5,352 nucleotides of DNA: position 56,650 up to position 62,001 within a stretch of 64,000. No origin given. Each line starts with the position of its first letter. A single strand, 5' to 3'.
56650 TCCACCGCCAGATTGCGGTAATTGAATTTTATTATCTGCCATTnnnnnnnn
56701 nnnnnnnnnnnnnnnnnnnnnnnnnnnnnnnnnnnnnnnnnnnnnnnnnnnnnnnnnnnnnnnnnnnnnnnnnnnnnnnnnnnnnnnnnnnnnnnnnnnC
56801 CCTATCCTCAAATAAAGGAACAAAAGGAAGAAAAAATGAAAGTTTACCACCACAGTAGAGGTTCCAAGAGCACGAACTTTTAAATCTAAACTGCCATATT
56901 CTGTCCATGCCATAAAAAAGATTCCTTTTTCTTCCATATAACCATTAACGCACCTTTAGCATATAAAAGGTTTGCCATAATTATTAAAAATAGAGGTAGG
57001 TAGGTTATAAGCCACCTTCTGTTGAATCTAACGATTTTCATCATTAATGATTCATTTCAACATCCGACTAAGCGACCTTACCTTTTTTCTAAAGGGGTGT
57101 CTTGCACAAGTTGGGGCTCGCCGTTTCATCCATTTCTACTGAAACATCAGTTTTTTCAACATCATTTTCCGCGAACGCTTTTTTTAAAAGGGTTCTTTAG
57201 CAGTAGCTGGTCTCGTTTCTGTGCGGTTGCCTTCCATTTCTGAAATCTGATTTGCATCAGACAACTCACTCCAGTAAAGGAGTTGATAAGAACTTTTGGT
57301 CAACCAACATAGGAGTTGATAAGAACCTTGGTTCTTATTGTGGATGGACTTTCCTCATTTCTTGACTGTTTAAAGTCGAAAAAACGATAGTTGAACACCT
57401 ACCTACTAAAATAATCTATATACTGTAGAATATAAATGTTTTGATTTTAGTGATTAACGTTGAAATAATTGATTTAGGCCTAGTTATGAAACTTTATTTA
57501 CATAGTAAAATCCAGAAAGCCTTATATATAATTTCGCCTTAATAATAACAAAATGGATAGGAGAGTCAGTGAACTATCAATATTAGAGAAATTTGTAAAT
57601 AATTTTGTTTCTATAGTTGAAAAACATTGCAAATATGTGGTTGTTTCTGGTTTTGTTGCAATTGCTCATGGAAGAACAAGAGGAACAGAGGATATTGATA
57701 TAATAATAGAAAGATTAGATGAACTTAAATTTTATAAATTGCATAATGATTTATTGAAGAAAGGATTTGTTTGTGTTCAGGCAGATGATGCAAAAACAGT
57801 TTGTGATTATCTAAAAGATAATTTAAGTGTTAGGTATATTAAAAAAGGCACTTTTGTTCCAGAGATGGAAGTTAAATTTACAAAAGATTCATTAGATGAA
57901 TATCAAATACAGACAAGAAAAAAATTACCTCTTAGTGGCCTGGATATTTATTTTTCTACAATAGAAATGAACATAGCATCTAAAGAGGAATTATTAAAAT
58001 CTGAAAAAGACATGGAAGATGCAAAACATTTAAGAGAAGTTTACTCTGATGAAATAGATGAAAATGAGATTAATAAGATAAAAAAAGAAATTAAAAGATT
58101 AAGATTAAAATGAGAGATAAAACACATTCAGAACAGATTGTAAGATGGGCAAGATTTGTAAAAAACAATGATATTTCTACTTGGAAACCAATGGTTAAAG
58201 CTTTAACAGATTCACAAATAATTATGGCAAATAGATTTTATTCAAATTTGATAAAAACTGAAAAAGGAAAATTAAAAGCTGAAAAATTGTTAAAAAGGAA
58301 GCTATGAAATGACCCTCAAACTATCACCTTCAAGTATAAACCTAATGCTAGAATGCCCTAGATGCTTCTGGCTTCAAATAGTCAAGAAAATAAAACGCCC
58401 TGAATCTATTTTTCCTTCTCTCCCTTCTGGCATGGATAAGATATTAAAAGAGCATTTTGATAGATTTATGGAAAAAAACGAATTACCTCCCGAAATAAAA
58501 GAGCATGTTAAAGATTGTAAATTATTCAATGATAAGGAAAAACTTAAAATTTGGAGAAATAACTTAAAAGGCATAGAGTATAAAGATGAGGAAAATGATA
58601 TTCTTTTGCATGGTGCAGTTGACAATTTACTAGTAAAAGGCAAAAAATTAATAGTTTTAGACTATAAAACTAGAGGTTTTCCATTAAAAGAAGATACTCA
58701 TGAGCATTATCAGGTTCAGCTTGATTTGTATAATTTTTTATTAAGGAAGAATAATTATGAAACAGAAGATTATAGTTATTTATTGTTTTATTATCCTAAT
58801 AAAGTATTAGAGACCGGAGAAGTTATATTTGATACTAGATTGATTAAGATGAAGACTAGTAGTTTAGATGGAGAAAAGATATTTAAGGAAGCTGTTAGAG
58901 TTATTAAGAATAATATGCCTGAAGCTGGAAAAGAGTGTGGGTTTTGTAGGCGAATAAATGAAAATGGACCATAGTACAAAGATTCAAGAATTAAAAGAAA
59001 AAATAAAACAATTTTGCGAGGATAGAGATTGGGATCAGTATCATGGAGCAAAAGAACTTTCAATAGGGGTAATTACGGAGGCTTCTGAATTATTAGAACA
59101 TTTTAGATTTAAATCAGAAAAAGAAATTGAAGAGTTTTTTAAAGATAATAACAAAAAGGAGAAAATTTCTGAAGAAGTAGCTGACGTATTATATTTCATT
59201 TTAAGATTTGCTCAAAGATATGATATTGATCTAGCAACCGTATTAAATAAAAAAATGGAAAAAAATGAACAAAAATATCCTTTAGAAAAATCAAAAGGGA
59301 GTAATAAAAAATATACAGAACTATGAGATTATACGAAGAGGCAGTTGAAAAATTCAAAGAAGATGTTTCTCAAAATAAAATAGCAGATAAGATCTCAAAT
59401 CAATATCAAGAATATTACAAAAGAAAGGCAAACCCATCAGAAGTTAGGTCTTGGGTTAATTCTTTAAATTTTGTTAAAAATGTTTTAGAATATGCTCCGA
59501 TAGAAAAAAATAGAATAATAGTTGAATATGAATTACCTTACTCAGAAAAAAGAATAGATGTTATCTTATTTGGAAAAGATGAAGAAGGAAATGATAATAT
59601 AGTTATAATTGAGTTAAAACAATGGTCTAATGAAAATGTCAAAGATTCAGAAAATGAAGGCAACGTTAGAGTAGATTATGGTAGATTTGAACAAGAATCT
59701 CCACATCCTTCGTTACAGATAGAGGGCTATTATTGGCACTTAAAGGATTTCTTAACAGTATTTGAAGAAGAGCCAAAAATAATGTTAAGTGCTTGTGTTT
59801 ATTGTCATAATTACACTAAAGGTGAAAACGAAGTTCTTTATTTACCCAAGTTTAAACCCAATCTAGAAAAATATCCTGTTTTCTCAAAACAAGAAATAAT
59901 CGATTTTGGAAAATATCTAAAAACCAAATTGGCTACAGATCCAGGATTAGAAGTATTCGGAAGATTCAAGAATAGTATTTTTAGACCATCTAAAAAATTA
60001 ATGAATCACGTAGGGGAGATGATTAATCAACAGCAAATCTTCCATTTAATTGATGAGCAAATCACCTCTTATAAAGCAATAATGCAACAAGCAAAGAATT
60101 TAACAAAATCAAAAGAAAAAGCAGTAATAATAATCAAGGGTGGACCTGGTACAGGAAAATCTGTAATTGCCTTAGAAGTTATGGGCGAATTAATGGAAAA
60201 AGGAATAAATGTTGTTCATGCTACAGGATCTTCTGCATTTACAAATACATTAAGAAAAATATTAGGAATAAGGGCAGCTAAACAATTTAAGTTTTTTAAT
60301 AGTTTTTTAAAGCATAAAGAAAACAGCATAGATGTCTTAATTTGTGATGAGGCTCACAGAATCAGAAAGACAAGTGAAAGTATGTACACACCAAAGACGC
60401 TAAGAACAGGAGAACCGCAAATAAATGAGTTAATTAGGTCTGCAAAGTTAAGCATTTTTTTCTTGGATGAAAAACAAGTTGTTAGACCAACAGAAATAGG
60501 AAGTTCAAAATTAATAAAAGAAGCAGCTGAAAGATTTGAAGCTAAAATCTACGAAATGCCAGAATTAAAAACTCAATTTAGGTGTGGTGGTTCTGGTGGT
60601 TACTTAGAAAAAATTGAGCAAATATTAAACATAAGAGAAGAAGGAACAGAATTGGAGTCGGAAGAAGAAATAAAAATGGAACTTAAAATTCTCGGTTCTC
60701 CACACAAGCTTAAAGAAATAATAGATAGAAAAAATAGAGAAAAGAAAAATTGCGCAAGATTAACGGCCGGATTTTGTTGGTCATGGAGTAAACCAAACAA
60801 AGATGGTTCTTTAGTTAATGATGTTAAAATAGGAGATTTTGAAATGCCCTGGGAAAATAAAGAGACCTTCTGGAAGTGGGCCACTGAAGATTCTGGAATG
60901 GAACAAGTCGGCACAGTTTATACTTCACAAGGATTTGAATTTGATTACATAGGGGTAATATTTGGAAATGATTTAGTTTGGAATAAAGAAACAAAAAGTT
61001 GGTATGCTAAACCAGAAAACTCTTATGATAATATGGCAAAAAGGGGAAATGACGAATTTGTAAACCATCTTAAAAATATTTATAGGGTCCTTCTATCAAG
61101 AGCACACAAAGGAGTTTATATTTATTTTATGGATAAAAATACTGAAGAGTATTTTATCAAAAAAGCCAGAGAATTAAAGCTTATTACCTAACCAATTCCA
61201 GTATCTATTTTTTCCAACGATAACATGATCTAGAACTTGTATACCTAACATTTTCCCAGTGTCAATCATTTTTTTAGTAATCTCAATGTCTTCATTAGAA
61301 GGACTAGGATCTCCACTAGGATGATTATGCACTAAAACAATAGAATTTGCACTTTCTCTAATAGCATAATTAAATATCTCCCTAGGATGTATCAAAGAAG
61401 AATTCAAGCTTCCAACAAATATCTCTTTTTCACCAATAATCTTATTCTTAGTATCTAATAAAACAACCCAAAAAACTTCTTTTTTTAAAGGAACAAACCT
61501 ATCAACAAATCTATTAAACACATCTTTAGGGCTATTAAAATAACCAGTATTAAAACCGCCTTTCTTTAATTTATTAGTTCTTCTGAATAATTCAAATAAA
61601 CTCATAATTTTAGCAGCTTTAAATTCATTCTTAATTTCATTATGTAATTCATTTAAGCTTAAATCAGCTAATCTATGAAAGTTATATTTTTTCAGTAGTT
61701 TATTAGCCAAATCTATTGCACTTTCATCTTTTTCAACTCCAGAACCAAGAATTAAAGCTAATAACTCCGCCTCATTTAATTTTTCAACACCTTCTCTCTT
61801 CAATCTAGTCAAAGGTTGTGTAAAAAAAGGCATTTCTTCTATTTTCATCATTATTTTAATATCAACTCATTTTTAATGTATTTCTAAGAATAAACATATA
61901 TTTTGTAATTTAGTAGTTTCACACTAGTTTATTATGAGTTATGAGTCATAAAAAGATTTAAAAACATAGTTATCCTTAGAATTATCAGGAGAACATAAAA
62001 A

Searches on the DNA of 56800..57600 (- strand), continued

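Call 67: search_with_rna_model(model_id=R1, sources=[L193, L194, L195, L196, L197, L198, L199, L200, L201, L001], max_evalue=0.1, show_alignments=10)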
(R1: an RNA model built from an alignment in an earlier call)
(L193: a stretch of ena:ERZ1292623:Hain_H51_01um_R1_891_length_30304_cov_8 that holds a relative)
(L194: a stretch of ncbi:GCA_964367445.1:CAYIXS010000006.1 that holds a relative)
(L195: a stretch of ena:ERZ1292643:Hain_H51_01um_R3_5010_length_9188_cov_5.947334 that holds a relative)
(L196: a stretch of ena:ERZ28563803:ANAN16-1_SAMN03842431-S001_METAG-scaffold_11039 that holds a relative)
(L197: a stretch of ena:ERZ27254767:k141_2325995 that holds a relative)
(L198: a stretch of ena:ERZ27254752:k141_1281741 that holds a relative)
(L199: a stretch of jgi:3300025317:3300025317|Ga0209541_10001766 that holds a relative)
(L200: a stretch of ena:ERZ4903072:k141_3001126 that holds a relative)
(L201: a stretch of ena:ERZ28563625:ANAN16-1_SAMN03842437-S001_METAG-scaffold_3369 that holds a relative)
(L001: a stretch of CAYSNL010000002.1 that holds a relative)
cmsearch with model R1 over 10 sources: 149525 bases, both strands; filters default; matches with E-value up to 0.1: 9.
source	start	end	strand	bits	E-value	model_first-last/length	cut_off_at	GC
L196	4234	4267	+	39.2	8.2e-09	1-33/33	no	0.35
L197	3622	3655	+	39.2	8.2e-09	1-33/33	no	0.35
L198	6025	6058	+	39.2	8.2e-09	1-33/33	no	0.35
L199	9393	9423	+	32.9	5.6e-07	1-33/33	no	0.35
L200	10798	10828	+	32.9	5.6e-07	1-33/33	no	0.35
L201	4833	4863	+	32.9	5.6e-07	1-33/33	no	0.35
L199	12455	12469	+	15.6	0.059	7-21/33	no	0.33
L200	13860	13874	+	15.6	0.059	7-21/33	no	0.33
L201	7895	7909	+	15.6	0.059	7-21/33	no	0.33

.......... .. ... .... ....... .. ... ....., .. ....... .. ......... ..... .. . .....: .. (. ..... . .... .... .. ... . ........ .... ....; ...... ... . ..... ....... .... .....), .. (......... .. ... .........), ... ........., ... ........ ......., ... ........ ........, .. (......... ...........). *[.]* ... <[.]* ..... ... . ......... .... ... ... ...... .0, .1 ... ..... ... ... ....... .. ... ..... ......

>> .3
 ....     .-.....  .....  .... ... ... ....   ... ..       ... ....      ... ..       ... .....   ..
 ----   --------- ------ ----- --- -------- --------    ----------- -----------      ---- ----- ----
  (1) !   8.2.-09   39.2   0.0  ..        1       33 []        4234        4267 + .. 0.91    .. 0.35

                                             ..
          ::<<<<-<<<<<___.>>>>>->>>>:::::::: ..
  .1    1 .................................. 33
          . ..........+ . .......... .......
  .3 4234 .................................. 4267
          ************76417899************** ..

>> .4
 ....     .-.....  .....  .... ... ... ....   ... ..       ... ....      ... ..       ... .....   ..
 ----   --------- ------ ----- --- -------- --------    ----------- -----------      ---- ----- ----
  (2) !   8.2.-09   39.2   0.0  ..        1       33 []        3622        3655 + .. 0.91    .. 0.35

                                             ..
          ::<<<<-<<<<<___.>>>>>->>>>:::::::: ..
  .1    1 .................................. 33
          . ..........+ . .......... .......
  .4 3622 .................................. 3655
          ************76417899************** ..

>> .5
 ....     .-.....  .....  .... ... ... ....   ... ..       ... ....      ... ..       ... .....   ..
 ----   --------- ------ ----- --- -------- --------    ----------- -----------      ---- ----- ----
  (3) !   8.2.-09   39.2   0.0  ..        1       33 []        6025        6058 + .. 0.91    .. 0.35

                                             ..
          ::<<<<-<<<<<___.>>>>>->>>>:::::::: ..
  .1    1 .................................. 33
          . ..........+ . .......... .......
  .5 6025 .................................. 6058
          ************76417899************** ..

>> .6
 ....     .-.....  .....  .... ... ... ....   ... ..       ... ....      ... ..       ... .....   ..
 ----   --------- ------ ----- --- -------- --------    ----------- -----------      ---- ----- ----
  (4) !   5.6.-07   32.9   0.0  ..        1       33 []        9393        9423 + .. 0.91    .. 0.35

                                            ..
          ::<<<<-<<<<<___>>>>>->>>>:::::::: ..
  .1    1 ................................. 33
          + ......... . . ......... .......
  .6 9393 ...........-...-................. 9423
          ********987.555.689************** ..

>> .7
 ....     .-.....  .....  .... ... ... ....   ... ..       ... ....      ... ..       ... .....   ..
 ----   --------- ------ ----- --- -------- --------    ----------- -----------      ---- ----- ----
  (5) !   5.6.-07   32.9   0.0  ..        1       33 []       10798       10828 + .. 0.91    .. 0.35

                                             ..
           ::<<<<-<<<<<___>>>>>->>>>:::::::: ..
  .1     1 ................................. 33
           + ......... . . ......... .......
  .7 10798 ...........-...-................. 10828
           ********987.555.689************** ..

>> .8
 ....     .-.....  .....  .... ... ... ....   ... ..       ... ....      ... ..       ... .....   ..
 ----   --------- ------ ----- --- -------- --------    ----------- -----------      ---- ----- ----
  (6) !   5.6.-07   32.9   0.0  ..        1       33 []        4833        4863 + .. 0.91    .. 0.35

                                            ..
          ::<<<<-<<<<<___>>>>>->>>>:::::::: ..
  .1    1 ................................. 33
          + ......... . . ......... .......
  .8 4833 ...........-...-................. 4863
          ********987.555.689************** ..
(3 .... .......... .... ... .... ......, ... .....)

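Call 68: search_rna_families(sources=[L078, L075, L189], threshold=evalue, max_evalue=5)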
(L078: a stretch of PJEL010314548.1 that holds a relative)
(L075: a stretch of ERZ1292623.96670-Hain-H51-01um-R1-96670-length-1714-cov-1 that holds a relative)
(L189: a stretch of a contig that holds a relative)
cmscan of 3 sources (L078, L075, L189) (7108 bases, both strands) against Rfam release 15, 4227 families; matches with E-value up to 5: 0.
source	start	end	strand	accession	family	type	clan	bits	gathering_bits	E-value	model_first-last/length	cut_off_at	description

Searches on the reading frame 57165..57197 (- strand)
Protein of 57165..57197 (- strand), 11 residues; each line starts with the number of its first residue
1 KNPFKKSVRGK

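Call 73: search_protein_families(library=pfam, proteins=[L186:2238-3140:-, L186:3396-3641:-, L189:4119-4367:+], max_evalue=0.01)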
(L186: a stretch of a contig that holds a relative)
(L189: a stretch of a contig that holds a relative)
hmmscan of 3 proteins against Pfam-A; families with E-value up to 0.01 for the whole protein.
L186:2238-3140:- (300 aa): 4 families
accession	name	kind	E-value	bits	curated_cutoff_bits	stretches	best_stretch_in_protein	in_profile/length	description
PF13443.12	HTH_26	-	1.8e-05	25.3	22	1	125-162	1-40/63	Cro/C1-type HTH DNA-binding domain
PF05225.22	HTH_psq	-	0.0019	18.3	20.4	1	127-157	10-39/45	helix-turn-helix, Psq domain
PF02796.21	HTH_7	-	0.0045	17.5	23.8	0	130-153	17-40/45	Helix-turn-helix domain of resolvase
PF01381.28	HTH_3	-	0.0093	16.4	23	0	126-157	1-32/55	Helix-turn-helix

L186:3396-3641:- (81 aa): 0 families

L189:4119-4367:+ (83 aa): 0 families

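Call 76: search_protein_families(library=pfam, proteins=[L186:3659-4933:+, L186:4974-5825:-, L186:5994-7025:-, L186:457-2115:-, L186:7040-8032:-, L169:193-2190:-], max_evalue=0.001)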
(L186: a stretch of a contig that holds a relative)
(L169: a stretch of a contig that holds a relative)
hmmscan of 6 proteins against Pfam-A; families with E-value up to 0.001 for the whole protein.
L186:3659-4933:+ (424 aa): 0 families

L186:4974-5825:- (283 aa): 0 families

L186:5994-7025:- (343 aa): 0 families

L186:457-2115:- (552 aa): 1 family
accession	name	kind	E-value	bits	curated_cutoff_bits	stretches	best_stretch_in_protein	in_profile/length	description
PF00118.29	Cpn60_TCP1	-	1.4e-184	614.8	34.3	1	42-531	1-488/490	TCP-1/cpn60 chaperonin family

L186:7040-8032:- (330 aa): 0 families

L169:193-2190:- (665 aa): 2 families
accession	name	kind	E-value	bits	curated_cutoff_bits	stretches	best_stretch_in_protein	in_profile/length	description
PF16116.10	DUF4832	-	5.4e-06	26.8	29.2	0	407-502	114-212/216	Domain of unknown function (DUF4832)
PF10633.15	NPCBM_assoc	-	0.00094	19.8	24.4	0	412-438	2-28/78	NPCBM-associated, NEW3 domain of alpha-galactosidase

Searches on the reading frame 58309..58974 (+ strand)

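Call 18: search_protein_families(library=pfam, proteins=[window:58309-58974:+], max_evalue=0.01)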
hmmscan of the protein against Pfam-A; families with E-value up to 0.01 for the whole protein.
window:58309-58974:+ (221 aa): 1 family
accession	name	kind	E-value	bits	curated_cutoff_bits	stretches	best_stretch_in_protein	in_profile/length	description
PF12705.13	PDDEXK_1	-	5.9e-12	46.5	22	1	5-213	2-240/247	PD-(D/E)XK nuclease superfamily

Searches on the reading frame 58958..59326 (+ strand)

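Call 18: search_protein_families(library=pfam, proteins=[window:58958-59326:+], max_evalue=0.01)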
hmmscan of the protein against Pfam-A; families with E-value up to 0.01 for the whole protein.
window:58958-59326:+ (122 aa): 4 families
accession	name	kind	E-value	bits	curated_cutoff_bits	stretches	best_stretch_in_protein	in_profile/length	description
PF12643.12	MazG-like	-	1.3e-14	54.6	27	1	41-122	6-85/85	MazG-like family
PF03819.22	MazG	-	1.4e-05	25.7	22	1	38-108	10-71/74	MazG nucleotide pyrophosphohydrolase domain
PF01503.22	PRA-PH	-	0.00011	23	21.3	1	47-98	26-81/86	Phosphoribosyl-ATP pyrophosphohydrolase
PF08761.16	dUTPase_2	-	0.00036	21.3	22.9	1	11-104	11-99/162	dUTPase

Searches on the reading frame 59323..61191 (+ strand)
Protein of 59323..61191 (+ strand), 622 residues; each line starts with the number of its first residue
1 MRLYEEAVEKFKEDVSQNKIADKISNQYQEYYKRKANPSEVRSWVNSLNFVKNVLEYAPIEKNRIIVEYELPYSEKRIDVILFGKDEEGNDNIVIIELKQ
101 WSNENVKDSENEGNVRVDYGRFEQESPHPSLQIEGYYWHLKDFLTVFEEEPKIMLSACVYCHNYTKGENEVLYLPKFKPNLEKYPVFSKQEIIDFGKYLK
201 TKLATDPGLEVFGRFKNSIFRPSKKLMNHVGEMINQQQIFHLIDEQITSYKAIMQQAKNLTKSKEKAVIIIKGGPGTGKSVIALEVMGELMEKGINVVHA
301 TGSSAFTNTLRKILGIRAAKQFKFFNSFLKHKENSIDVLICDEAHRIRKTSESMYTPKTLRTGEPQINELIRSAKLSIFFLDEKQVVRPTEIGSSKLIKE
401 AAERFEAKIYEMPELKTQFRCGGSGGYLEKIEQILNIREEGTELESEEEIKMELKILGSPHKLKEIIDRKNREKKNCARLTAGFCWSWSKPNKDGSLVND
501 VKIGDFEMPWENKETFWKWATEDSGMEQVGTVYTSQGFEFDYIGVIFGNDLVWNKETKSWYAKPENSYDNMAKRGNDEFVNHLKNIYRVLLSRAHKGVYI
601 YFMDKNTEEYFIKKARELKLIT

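Call 70: find_encoding_contigs(protein=window:59323-61191:+, flank=10000, max_places=3)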
Protein window:59323-61191:+ (622 aa): no gene with exactly this product is on record in the collection.

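Call 86: search_protein_families(library=pfam, proteins=[window:59323-61191:+], max_evalue=0.001)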
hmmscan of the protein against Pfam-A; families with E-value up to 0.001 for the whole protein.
window:59323-61191:+ (622 aa): 8 families
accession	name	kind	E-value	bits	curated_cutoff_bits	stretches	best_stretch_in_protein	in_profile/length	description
PF09848.15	SLFN-g3_helicase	-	2.2e-83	280.9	24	1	266-604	1-354/354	Schlafen group 3, DNA/RNA helicase domain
PF00004.35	AAA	-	1.3e-06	29.4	21.2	1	270-351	2-73/131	ATPase family associated with various cellular activities (AAA)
PF20720.3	nSTAND3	-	2.5e-06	27.7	27.2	1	261-333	12-79/155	Novel STAND NTPase 3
PF13604.12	AAA_30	-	3.9e-06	27.2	27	1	263-346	15-99/191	AAA domain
PF13401.12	AAA_22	-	2.6e-05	25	27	1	265-352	4-99/130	AAA domain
PF08378.17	NERD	-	0.00012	22.9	22.1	1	51-147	9-96/111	Nuclease-related domain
PF04851.21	ResIII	-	0.0005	20.5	22.5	0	241-295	3-52/164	Type III restriction enzyme, res subunit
PF24883.2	NPHP3_N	-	0.00077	20.1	24.8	0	260-299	16-55/164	Nephrocystin 3, N-terminal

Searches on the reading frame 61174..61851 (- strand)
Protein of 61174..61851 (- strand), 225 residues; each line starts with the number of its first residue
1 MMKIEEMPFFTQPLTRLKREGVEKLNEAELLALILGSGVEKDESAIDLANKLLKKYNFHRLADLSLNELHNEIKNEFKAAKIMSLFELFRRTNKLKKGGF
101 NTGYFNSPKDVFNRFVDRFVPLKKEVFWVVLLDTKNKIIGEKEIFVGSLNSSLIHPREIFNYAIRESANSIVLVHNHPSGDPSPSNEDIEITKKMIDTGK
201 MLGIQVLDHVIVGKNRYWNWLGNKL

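Call 69: find_encoding_contigs(protein=window:61174-61851:-, flank=10000, max_places=3)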
Protein window:61174-61851:- (225 aa): 2 contigs read that carry it; 2 places shown.
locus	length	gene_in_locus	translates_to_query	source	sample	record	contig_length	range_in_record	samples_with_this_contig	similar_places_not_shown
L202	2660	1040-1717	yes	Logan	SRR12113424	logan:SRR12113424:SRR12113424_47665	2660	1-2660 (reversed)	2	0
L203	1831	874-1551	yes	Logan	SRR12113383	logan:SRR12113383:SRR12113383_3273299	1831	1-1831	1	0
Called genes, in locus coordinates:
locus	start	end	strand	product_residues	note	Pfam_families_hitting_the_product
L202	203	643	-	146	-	-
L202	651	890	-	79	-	PF18929:DUF5678 (weak)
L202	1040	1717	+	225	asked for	PF20582:UPF0758_N, PF04002:RadC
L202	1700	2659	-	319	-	?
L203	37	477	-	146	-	-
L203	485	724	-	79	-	PF18929:DUF5678 (weak)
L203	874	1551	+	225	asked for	PF20582:UPF0758_N, PF04002:RadC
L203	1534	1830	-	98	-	?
